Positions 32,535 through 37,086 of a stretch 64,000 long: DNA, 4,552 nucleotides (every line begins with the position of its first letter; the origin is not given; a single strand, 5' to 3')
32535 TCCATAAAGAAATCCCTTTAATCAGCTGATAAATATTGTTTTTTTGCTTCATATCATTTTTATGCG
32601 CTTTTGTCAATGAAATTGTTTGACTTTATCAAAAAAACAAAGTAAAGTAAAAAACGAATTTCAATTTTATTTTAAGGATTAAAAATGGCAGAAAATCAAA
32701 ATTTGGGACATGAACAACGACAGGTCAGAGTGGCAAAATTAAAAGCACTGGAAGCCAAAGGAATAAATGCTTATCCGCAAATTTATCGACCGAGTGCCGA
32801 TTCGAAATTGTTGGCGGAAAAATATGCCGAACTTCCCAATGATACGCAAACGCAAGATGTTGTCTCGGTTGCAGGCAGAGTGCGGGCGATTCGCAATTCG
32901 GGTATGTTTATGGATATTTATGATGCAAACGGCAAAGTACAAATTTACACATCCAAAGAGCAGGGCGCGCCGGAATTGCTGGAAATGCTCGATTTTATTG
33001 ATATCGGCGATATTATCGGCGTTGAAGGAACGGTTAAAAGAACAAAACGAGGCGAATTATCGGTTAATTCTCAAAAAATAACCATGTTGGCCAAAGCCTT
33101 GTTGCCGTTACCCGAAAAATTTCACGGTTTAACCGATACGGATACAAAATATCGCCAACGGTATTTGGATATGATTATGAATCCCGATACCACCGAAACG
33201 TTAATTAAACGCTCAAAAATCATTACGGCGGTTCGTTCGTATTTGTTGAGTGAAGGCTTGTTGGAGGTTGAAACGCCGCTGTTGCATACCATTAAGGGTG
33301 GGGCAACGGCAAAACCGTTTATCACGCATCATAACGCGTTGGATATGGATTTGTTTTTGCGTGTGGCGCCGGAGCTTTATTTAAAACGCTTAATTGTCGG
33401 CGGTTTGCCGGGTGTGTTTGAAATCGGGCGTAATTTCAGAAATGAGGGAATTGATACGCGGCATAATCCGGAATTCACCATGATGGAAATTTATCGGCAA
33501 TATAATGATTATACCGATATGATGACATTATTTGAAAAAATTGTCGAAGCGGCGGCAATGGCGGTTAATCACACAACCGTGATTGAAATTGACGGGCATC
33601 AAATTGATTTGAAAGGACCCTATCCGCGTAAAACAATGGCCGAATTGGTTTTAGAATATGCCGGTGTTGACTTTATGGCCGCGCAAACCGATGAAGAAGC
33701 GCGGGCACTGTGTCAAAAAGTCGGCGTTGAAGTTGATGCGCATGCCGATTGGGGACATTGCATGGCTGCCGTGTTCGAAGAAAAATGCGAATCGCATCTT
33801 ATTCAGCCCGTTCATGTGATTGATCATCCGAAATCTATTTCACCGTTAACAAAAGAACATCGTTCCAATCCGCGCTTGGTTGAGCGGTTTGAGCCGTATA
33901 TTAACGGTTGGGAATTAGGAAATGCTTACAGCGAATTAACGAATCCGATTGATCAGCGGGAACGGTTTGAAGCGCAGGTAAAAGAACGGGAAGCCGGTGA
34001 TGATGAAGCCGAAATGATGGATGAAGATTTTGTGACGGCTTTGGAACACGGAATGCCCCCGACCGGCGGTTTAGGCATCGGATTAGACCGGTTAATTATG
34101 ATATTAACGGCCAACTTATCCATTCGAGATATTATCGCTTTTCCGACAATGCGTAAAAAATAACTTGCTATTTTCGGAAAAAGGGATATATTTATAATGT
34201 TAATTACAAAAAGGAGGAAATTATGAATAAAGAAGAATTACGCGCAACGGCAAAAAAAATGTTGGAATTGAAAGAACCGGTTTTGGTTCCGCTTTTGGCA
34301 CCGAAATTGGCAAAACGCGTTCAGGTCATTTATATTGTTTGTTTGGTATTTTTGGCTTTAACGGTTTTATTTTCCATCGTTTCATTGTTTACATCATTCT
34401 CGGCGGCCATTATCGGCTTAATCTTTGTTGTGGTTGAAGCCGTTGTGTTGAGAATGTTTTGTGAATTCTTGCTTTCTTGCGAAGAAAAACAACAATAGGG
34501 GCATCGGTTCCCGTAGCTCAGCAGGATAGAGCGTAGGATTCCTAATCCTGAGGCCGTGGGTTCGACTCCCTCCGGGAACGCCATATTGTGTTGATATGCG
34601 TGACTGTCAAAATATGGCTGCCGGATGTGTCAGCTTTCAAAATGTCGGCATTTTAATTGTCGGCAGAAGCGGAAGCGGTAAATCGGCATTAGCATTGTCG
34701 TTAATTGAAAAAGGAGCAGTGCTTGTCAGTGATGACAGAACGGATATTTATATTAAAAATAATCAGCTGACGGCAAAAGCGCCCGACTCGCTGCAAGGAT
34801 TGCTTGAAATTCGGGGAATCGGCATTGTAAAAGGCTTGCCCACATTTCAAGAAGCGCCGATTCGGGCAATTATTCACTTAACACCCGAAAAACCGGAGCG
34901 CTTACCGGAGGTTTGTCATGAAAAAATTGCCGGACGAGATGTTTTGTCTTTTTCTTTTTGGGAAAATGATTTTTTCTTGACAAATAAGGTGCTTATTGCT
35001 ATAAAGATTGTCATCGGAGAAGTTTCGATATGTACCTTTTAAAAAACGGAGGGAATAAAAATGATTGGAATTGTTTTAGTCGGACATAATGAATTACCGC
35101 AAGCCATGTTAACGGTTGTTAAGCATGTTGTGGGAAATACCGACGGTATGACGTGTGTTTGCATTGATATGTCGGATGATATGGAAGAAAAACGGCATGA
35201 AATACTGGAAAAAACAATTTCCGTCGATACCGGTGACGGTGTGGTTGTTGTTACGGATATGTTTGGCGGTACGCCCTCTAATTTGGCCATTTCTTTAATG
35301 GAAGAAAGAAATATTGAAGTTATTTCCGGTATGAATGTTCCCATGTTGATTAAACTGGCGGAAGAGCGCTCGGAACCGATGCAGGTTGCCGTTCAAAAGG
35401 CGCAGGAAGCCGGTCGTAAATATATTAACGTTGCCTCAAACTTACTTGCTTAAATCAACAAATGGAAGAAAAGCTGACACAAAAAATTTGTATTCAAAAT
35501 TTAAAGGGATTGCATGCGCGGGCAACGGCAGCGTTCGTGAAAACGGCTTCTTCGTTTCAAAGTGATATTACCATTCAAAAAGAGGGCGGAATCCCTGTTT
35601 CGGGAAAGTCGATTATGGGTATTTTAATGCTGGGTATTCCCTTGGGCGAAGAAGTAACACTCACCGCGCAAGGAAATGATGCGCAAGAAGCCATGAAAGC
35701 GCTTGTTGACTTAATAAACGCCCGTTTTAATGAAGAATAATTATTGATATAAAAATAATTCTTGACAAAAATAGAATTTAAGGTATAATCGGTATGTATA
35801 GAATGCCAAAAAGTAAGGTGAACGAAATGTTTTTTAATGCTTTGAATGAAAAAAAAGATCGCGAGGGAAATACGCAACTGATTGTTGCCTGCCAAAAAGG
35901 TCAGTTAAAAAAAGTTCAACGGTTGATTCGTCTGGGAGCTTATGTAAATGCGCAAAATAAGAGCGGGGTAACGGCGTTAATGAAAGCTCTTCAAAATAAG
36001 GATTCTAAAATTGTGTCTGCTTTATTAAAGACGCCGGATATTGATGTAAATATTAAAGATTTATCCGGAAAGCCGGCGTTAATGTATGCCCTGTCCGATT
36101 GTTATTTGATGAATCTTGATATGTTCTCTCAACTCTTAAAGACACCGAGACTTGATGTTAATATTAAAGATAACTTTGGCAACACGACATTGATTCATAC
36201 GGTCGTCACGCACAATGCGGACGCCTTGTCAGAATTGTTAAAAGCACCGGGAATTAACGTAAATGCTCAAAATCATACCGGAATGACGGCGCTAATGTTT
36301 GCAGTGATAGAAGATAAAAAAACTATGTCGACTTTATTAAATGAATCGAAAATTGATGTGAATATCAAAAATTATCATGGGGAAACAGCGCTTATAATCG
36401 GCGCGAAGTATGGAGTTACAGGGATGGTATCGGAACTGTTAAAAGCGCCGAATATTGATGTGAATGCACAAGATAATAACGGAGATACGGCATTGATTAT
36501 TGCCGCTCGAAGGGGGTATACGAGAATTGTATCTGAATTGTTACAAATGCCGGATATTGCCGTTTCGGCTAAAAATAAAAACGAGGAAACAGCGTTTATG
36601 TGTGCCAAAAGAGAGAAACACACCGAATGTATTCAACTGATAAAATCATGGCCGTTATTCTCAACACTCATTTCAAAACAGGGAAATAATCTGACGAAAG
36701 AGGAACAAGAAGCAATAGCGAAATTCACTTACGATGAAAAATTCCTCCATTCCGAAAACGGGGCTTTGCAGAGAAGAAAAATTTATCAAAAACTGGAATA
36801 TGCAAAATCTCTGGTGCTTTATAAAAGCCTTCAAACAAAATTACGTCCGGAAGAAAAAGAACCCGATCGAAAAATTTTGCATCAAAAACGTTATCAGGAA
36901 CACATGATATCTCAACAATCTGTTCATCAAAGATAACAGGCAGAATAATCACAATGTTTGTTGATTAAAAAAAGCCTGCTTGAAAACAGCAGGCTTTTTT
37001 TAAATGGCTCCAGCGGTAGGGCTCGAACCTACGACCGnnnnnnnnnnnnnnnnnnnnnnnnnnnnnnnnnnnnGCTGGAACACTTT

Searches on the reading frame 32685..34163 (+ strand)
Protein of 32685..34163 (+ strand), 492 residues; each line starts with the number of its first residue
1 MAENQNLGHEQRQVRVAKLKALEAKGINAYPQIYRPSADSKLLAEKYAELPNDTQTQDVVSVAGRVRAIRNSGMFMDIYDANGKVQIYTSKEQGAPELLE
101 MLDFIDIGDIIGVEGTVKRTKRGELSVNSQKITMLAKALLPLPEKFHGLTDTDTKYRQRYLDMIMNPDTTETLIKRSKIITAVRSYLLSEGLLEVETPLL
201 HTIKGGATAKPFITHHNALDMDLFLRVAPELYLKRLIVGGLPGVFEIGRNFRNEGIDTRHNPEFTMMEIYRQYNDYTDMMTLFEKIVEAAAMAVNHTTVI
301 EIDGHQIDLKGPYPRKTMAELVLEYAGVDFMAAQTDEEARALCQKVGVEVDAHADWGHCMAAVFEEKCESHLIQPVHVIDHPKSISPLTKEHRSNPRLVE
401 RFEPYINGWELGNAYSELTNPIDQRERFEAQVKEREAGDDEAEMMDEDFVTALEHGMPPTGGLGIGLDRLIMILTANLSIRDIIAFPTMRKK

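Call 40: search_protein_families(library=pfam, proteins=[window:32685-34163:+], max_evalue=0.00001)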
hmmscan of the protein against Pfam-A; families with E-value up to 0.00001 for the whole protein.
window:32685-34163:+ (492 aa): 2 families
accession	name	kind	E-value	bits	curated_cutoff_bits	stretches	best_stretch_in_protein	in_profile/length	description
PF00152.25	tRNA-synt_2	-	2.2e-87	293.5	25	1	152-489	2-307/308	tRNA synthetases class II (D, K and N)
PF01336.31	tRNA_anti-codon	-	4.5e-13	49.4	27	1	60-135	1-75/75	OB-fold nucleic acid binding domain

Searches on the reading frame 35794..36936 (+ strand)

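Call 40: search_protein_families(library=pfam, proteins=[window:35794-36936:+], max_evalue=0.00001)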
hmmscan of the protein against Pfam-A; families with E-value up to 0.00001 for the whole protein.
window:35794-36936:+ (380 aa): 5 families
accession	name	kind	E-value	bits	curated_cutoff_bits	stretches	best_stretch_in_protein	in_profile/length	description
PF12796.13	Ank_2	-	2.7e-61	204.6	27.3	6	29-126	1-90/90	Ankyrin repeats (3 copies)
PF00023.36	Ank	-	4.3e-32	108.8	21.1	0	229-260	1-31/33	Ankyrin repeat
PF13637.12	Ank_4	-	3.9e-29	100.5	22.7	1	205-247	6-47/50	Ankyrin repeats (many copies)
PF13857.12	Ank_5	-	4.7e-24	84.6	27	1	183-237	3-56/56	Ankyrin repeats (many copies)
PF13606.12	Ank_3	-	1.2e-19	68.5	22.3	0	58-87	2-30/30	Ankyrin repeat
